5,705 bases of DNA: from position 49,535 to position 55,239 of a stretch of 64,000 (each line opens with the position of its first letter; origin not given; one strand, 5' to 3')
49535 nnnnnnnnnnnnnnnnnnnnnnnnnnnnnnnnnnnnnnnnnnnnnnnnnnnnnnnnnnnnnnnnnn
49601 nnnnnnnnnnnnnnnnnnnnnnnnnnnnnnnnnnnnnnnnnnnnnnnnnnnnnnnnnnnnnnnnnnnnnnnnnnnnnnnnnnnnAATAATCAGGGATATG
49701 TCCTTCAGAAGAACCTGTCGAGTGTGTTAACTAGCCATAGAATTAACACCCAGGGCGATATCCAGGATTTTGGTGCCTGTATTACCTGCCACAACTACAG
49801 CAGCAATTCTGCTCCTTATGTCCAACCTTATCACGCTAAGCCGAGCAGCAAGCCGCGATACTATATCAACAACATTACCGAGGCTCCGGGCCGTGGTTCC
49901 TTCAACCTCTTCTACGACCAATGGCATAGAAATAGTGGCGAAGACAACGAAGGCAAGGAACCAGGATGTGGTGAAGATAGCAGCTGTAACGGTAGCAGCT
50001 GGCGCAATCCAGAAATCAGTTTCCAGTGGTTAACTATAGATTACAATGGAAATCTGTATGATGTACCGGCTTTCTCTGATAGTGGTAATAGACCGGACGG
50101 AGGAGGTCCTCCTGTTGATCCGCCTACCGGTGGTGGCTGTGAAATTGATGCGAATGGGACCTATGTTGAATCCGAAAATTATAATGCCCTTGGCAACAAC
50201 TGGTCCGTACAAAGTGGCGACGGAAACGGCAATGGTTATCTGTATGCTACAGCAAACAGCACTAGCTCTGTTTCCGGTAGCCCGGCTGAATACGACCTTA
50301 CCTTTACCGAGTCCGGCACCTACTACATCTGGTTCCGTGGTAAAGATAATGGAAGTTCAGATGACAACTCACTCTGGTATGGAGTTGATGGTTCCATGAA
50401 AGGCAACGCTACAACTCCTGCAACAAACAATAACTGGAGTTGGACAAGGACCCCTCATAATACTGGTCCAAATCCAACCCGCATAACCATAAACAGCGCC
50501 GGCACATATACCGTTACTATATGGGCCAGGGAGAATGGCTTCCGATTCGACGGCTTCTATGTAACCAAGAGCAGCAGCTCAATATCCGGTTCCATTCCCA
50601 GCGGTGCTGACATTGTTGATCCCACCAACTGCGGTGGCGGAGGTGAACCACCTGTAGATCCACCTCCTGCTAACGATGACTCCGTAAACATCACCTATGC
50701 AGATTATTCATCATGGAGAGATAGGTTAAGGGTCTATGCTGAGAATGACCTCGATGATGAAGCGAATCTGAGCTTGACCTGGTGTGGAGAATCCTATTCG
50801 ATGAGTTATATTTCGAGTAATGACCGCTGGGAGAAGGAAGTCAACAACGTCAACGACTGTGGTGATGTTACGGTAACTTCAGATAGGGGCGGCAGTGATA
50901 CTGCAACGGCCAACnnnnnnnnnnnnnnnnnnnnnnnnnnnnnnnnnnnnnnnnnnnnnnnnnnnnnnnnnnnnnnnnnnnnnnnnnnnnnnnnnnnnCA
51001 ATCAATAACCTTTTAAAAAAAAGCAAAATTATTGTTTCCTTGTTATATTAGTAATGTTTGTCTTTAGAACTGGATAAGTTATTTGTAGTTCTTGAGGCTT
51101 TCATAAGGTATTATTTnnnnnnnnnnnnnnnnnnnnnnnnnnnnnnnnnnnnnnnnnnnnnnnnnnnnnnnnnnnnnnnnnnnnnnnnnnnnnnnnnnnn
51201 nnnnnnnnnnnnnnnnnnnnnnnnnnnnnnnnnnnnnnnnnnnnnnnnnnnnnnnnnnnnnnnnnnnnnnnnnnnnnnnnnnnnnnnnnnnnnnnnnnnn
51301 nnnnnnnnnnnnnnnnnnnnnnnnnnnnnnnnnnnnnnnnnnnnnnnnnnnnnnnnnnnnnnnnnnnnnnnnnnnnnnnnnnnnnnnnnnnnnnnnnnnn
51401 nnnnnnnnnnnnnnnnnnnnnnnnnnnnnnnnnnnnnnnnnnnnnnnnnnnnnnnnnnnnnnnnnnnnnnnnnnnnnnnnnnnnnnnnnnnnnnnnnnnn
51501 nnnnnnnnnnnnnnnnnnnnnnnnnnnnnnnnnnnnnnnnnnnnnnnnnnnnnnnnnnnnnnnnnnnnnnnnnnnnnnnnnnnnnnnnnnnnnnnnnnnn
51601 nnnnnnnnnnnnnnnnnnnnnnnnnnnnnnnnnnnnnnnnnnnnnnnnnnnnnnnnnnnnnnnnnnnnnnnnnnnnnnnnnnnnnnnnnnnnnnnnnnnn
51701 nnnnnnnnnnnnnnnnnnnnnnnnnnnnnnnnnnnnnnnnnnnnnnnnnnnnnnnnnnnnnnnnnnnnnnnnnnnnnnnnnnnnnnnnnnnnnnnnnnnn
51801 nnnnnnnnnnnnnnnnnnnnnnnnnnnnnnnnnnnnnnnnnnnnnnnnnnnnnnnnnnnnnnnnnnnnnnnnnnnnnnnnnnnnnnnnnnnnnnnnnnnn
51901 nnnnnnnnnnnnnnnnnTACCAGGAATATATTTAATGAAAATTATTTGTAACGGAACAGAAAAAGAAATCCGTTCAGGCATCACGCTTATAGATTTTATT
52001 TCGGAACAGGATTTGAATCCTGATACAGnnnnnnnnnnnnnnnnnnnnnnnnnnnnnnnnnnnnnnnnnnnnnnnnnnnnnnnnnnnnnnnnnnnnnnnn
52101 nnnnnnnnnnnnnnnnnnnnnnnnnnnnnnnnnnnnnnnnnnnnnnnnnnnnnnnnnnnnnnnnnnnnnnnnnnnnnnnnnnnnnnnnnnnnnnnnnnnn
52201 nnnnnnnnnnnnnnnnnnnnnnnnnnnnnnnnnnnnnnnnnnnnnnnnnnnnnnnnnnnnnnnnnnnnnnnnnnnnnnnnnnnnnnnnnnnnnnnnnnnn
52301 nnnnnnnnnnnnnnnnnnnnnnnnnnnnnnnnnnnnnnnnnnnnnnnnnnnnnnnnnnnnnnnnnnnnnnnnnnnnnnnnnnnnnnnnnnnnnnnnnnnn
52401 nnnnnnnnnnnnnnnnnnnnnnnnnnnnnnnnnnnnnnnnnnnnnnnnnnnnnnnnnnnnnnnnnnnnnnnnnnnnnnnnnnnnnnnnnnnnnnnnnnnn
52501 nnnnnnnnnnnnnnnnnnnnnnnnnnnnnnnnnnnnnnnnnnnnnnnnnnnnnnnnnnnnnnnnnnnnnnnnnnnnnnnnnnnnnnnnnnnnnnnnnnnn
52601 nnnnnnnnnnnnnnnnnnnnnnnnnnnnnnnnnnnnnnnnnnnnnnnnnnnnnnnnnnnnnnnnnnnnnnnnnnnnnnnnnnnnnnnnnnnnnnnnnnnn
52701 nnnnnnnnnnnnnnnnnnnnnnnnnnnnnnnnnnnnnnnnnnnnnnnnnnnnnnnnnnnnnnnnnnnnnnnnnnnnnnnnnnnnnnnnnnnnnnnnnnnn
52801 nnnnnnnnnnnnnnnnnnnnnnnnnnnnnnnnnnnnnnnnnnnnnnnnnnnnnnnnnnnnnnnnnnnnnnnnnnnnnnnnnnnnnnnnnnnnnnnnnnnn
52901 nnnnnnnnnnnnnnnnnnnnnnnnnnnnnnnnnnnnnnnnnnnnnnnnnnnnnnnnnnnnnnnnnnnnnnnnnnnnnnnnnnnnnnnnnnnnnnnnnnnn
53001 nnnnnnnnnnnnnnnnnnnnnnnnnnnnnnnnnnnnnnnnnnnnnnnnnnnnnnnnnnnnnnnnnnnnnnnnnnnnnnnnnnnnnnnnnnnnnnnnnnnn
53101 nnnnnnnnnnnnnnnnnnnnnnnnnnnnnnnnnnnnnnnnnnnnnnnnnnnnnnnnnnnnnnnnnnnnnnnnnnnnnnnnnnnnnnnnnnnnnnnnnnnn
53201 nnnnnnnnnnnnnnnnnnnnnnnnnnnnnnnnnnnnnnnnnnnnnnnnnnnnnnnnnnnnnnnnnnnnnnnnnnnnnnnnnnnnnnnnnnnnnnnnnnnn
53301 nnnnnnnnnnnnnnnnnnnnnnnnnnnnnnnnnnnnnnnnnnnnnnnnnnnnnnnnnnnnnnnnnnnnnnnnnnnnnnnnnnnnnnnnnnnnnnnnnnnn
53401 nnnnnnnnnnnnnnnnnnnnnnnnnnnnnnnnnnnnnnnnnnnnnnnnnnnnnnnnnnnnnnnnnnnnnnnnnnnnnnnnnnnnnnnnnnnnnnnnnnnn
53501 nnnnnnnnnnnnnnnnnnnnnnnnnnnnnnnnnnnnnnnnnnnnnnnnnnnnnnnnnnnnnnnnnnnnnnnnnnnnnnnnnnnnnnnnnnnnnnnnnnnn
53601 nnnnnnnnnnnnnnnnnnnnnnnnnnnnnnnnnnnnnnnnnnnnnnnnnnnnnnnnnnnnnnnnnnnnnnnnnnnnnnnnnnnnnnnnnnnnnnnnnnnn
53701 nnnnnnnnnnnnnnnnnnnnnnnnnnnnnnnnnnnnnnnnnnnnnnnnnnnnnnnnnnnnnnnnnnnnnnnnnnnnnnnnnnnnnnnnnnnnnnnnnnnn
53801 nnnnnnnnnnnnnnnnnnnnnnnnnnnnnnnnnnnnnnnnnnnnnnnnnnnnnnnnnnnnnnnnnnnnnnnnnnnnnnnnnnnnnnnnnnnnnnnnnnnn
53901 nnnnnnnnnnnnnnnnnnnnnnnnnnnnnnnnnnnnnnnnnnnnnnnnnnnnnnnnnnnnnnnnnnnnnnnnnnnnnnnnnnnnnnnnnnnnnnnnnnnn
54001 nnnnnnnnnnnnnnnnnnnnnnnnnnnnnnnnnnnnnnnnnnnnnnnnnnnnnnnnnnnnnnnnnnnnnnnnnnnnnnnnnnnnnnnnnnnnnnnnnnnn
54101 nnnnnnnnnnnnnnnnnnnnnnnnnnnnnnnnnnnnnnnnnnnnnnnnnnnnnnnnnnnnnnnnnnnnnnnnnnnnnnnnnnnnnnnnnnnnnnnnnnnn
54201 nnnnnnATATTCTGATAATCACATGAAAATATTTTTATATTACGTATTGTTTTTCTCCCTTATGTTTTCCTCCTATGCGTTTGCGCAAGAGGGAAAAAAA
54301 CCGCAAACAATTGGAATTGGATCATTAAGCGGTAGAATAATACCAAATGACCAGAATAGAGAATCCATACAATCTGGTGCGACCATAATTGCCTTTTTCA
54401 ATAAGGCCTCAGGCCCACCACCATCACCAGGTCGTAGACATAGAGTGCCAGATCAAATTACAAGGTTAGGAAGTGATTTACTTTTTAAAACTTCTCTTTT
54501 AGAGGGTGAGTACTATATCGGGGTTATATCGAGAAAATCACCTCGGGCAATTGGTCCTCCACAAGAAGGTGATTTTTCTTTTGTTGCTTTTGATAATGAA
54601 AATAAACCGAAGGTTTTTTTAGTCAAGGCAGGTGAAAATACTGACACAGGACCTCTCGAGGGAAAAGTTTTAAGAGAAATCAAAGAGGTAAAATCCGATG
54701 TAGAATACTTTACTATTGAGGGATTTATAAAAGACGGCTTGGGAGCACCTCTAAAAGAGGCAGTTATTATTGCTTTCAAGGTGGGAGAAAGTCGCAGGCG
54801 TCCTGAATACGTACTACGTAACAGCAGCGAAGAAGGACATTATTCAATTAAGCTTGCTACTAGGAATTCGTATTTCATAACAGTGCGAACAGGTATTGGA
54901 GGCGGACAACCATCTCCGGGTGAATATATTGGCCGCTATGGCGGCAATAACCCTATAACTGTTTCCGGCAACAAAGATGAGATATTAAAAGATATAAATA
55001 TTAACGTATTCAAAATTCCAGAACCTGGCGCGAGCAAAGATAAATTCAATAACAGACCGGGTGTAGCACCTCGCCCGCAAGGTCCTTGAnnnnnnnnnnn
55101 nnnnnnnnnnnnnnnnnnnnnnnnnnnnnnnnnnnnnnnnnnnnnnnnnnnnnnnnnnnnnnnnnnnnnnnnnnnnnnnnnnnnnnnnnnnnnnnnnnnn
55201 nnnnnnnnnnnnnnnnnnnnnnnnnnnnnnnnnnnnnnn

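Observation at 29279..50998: T2SS-type machine placed directly upstream of two sigma54-driven giant multihaem cytochrome cassettes: candidate dedicated extracellular electron-transfer export locus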

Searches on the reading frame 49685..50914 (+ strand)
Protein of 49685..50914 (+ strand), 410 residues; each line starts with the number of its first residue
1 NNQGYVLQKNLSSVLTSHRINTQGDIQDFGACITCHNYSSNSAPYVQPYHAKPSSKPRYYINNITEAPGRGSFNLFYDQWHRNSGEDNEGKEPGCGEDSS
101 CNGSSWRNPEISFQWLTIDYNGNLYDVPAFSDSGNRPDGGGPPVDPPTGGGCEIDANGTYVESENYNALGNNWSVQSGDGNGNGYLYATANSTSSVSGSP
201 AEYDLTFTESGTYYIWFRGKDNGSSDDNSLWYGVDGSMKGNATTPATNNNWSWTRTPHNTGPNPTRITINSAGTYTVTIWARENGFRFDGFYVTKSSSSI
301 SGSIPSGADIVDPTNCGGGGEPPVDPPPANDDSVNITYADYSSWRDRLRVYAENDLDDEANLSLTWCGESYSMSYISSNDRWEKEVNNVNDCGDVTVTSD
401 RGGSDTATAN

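Call 74: predict_structure(alignment_id=A5)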
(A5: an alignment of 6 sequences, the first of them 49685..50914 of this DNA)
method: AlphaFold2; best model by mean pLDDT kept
length: 410 residues; sequences in the alignment: 6
mean_pLDDT: 52.3   pTM: 0.34
mean pLDDT of the five models: 52.3, 47.2, 45.5, 43.2, 40.3
residues with pLDDT >= 90: 51; 70-90: 39; 50-70: 69; < 50: 251
segments of 3 or more residues with pLDDT < 50: 1-72, 74-154, 162-199, 223-225, 243-264, 300-330
pLDDT, mean of each block of 10 residues (from residue 1): 25 29 33 39 40 43 35 44 35 35 36 45 44 36 28 48 39 38 36 39 62 66 51 63 44 40 58 67 54 62 41 35 36 87 93 85 90 90 93 91 87
secondary structure, 60 per line:
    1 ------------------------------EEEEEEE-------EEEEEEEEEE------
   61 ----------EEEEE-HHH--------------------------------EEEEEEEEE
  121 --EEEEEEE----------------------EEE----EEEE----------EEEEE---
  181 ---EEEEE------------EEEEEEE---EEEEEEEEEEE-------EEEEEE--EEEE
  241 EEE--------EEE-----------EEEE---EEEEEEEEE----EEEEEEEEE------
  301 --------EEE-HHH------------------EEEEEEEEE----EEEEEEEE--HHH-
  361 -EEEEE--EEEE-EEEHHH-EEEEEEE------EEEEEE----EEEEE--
elements in order: E31-37 E45-54 E71-75 E112-120 E123-129 E152-154 E159-162 E173-177 E184-188 E201-207 E211-221 E229-234 E237-243 E252-254 E266-269 E273-281 E286-294 E309-311 E334-342 E347-354 E362-366 E369-372 E374-376 E381-387 E394-399 E404-408

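Call 77: fold_search(model_id=the predicted structure, library=pdb)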
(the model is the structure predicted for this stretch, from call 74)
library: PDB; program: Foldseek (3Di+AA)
matches with E <= 10: 1357; with E <= 0.001: 22
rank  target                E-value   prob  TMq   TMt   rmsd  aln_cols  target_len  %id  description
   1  3wnk                  1.8e-05  1.00  0.24  0.15  18.3       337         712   12  Crystal Structure of Bacillus circulans T-3040 cycloisomaltooligosaccharide glucanotransferase (released 2014-02-05)
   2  3wno_A                2.7e-05  1.00  0.25  0.15  18.2       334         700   12  D308A mutant of Bacillus circulans T-3040 cycloisomaltooligosaccharide glucanotransferase complexed with cycloisomalto (released 2014-02-05)
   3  3wnn_A                2.1e-04  1.00  0.24  0.15  18.1       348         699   12  D308A mutant of Bacillus circulans T-3040 cycloisomaltooligosaccharide glucanotransferase complexed with isomaltooctao (released 2014-02-05)
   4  2c9a_A                2.4e-04  1.00  0.19  0.28  20.2       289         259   12  Crystal structure of the MAM-Ig module of receptor protein tyrosine phosphatase mu (released 2006-01-19)
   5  2w47_A                2.5e-04  1.00  0.25  0.64   4.7       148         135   20  Clostridium thermocellum CBM35 in complex with delta-4,5- anhydrogalacturonic acid (released 2009-01-27)
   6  3wnp_A                2.9e-04  1.00  0.23  0.14  18.2       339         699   12  D308A, F268V, D469Y, A513V, and Y515S quintuple mutant of Bacillus circulans T-3040 cycloisomaltooligosaccharide gluca (released 2014-02-05)
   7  5x7g                  4.1e-04  1.00  0.24  0.15  18.0       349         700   11  Crystal Structure of Paenibacillus sp. 598K cycloisomaltooligosaccharide glucanotransferase (released 2017-04-26)
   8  5fui                  4.3e-04  1.00  0.25  0.73   4.1       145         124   21  Crystal structure of the C-terminal CBM6 of LamC a marine laminarianse from Zobellia galactanivorans (released 2016-03-02)
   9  2cdp_D                4.3e-04  1.00  0.24  0.67   4.8       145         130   21  Structure of a CBM6 in complex with neoagarohexaose (released 2006-02-08)
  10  5x7o_A                4.3e-04  1.00  0.23  0.09  17.7       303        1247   12  Crystal structure of Paenibacillus sp. 598K alpha-1,6-glucosyltransferase (released 2017-07-26)
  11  8u01                  4.8e-04  0.97  0.16  0.08  22.1       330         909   10  Crystal Structure of the Glycoside Hydrolase Family 2 TIM Barrel-domain Containing Protein from Phocaeicola plebeius (released 2023-09-27)
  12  2cdp_C                5.3e-04  1.00  0.22  0.61   6.4       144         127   23  Structure of a CBM6 in complex with neoagarohexaose (released 2006-02-08)
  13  8j3x_A                5.8e-04  1.00  0.26  0.27   4.8       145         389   21  Crystal structure of CBM6E from Saccharophagus degradans (released 2024-04-24)
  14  1uy0_A                5.8e-04  1.00  0.25  0.68   4.6       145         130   19  Carbohydrate binding module (CBM6cm-2) from Cellvibrio mixtus lichenase 5A in complex with glc-1,3-glc-1,4-glc-1,3-glc (released 2004-03-11)
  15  2cdo_C                6.1e-04  1.00  0.22  0.58   6.4       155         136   20  structure of agarase carbohydrate binding module in complex with neoagarohexaose (released 2006-02-16)
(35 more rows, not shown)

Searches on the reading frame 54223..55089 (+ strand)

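Call 11: search_protein_families(library=pfam, proteins=[window:54223-55089:+], max_evalue=0.01)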
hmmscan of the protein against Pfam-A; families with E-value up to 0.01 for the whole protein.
window:54223-55089:+ (288 aa): 1 family
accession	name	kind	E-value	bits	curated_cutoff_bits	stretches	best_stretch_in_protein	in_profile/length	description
PF13620.12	CarboxypepD_reg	-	0.0077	17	32.3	0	164-222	1-55/82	Carboxypeptidase regulatory-like domain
